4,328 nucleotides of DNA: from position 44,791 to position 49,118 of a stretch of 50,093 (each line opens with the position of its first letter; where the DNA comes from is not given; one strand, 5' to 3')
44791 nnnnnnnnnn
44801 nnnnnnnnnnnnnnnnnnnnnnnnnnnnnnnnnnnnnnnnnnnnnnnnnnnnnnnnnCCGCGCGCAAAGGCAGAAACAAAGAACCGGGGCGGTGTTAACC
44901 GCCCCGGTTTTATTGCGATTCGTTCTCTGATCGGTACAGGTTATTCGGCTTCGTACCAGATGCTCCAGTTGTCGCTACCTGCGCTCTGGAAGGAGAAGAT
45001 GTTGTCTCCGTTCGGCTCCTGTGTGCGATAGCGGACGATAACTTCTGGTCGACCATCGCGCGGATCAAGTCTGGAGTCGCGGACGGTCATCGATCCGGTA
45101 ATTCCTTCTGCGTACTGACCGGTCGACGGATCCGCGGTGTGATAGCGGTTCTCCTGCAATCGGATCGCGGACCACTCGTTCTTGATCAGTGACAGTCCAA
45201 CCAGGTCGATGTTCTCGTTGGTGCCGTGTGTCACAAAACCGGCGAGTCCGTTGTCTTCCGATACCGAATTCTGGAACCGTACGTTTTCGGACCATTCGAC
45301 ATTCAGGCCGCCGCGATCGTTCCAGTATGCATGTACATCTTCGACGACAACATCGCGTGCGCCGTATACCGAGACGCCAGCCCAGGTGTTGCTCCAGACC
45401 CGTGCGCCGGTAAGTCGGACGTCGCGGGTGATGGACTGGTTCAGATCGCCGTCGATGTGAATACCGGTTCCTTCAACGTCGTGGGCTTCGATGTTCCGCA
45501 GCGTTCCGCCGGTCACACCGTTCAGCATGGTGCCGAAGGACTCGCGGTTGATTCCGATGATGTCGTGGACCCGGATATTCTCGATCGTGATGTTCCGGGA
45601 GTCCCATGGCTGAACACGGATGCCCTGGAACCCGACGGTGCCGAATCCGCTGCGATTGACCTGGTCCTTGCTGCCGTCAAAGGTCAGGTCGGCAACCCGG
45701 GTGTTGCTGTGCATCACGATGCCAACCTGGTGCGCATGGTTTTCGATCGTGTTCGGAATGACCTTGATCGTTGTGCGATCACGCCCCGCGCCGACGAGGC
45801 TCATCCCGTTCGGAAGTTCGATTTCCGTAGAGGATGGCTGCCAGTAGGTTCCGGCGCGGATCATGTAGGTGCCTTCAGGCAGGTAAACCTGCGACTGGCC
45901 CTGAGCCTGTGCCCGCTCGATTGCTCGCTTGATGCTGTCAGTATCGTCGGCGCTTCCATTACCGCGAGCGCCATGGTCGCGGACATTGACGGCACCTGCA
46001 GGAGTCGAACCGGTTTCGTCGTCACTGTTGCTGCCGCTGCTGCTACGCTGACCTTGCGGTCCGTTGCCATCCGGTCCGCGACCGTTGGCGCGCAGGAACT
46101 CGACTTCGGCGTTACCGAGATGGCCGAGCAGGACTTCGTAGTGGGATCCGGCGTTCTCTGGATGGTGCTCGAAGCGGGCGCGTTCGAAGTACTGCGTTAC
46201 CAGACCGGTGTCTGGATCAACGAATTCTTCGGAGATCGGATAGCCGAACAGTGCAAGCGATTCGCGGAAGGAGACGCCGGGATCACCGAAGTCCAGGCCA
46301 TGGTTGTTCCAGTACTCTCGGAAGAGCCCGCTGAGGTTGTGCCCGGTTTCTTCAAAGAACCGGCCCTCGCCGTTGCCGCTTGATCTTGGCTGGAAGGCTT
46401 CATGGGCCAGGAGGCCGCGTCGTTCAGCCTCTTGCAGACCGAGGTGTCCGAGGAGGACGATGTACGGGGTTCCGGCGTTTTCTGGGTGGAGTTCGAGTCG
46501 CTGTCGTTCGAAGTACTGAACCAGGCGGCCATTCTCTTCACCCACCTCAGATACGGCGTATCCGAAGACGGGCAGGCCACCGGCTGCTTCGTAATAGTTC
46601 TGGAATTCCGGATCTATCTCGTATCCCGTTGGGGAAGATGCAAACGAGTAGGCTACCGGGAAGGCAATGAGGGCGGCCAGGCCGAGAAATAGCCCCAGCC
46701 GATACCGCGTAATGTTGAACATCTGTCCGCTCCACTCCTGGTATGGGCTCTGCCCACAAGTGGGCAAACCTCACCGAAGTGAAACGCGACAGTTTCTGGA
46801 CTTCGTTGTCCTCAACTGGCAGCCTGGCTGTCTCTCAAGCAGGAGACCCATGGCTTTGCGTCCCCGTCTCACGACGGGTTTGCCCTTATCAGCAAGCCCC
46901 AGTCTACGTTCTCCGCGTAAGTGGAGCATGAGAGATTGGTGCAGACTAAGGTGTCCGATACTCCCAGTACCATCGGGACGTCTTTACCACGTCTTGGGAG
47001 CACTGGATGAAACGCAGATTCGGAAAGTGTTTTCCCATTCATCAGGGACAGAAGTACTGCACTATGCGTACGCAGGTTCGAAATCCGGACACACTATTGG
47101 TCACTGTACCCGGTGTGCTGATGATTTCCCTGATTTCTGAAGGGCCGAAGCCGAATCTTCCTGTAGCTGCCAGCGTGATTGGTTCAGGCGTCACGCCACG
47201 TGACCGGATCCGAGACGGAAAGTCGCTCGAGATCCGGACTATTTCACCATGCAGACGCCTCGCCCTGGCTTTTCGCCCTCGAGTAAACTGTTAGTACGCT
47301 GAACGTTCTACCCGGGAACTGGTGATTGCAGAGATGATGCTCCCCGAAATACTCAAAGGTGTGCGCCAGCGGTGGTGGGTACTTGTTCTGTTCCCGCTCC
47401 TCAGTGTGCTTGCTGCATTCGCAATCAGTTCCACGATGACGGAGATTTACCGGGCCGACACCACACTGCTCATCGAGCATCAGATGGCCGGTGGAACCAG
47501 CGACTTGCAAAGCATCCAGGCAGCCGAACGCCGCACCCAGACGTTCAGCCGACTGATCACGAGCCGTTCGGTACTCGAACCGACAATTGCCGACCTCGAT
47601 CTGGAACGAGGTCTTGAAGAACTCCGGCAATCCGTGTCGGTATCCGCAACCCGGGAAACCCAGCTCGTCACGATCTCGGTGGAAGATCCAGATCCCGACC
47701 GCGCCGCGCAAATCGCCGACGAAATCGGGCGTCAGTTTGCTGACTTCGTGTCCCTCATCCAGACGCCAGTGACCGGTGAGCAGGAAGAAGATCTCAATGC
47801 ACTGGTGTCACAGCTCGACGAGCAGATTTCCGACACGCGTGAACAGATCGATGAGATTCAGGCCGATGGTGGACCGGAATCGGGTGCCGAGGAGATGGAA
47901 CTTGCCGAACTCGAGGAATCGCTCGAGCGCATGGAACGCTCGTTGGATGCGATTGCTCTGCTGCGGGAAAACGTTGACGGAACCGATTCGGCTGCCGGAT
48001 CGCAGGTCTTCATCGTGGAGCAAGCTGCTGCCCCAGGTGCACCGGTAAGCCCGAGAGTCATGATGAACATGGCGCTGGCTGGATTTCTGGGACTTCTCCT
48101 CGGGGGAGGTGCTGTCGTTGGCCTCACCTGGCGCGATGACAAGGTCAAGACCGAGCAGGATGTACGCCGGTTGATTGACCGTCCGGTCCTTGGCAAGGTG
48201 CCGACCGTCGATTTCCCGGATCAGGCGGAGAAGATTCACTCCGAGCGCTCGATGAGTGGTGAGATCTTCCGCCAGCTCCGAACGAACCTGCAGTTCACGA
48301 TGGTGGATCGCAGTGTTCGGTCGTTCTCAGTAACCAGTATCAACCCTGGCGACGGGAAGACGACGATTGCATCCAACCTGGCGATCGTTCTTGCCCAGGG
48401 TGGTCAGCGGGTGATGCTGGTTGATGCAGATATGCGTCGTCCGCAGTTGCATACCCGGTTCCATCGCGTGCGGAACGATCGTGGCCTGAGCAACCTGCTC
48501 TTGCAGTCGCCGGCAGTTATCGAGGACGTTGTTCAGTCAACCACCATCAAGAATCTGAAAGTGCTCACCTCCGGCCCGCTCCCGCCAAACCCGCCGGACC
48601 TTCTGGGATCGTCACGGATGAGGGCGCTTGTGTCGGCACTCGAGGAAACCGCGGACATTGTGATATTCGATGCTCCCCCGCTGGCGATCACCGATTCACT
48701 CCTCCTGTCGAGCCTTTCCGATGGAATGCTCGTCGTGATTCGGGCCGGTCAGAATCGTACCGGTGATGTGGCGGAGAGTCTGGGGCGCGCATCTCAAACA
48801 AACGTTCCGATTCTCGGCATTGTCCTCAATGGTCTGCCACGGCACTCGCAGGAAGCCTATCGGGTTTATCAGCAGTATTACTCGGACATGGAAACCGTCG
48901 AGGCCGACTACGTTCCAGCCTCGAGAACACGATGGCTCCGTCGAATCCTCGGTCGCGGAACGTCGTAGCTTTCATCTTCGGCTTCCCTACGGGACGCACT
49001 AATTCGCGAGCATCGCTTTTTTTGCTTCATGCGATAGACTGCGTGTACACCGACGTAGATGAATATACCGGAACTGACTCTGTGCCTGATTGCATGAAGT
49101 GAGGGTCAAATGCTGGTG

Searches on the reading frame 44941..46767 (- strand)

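Call 9: search_protein_families(library=pfam, proteins=[window:44941-46767:-])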
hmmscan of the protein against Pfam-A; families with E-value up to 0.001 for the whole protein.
window:44941-46767:- (608 aa): 2 families
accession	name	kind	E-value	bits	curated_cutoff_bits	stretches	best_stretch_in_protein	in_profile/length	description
PF12708.12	Pect-lyase_RHGA_epim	-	2.1e-16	60.8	27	1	260-457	2-188/213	Rhamnogalacturonase A/epimerase, pectate lyase-like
PF13229.12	Beta_helix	-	7.8e-09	35.8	25.9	1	388-522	6-129/158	Right handed beta helix region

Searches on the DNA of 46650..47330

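Call 71: search_rna_families(source=window, start=46650, end=47330, threshold=evalue, max_evalue=1, show_alignments=2)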
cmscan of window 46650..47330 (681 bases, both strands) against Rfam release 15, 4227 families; matches with E-value up to 1: 1.
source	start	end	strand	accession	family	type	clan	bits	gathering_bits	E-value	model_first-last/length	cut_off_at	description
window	46814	46893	-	RF03167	c-di-GMP-I-GGC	Cis-reg; riboswitch;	CL00126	75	59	6.3e-18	1-80/80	no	c-di-GMP-I-GGC riboswitch aptamer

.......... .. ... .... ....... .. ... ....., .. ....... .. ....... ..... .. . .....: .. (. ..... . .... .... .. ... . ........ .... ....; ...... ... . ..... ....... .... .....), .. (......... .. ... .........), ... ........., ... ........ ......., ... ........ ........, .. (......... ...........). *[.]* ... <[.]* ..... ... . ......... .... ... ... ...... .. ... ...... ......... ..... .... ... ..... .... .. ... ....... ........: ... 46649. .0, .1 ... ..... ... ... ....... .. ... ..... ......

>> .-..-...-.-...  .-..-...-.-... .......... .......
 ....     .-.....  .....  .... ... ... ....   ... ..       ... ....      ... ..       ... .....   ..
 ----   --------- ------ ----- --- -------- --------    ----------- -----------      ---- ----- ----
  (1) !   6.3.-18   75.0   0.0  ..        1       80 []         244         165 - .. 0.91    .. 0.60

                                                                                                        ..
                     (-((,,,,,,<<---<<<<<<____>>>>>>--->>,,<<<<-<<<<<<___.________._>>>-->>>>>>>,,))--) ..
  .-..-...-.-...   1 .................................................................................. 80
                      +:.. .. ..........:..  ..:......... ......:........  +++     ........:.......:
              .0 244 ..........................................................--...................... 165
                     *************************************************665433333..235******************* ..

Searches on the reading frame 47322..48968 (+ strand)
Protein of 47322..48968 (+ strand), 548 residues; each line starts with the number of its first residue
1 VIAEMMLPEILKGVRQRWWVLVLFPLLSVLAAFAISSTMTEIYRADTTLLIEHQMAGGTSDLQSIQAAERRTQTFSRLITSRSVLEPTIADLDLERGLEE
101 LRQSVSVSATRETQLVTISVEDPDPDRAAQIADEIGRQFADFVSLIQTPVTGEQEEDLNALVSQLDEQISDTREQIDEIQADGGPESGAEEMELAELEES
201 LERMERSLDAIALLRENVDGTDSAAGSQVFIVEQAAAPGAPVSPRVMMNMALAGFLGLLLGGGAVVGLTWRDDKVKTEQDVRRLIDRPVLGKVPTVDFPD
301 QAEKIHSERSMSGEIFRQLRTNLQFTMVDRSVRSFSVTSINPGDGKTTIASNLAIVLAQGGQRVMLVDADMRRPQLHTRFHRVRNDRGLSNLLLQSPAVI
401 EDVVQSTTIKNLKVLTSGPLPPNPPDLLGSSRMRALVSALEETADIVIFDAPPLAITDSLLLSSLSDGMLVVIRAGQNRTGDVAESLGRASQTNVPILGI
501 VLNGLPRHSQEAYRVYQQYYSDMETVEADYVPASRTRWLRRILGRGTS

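Call 9: search_protein_families(library=pfam, proteins=[window:47322-48968:+])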
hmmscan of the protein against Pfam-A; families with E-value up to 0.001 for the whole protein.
window:47322-48968:+ (548 aa): 8 families
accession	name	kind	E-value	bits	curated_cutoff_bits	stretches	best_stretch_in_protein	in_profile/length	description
PF02706.20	Wzz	-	5.6e-12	46.2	25.5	1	7-92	5-91/91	Chain length determinant protein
PF13614.12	AAA_31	-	9e-12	45.7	27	1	337-475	6-149/177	AAA domain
PF01656.29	CbiA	-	1.9e-10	41.2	25.4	1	336-507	2-85/125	CobQ/CobB/MinD/ParA nucleotide binding domain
PF10609.15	ParA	-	6.2e-09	36.1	27.1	1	336-503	7-173/246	NUBPL iron-transfer P-loop NTPase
PF13807.11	GNVR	-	6.9e-06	26.3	27.7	1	225-266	37-78/82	G-rich domain on putative tyrosine kinase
PF09140.17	MipZ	-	1e-05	25.4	20.7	1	343-457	11-113/262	ATPase MipZ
PF13481.12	AAA_25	-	1.9e-05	24.8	27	1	342-450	42-150/195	AAA domain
PF13500.12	AAA_26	-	0.00016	22.1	27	0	465-509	127-171/198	AAA domain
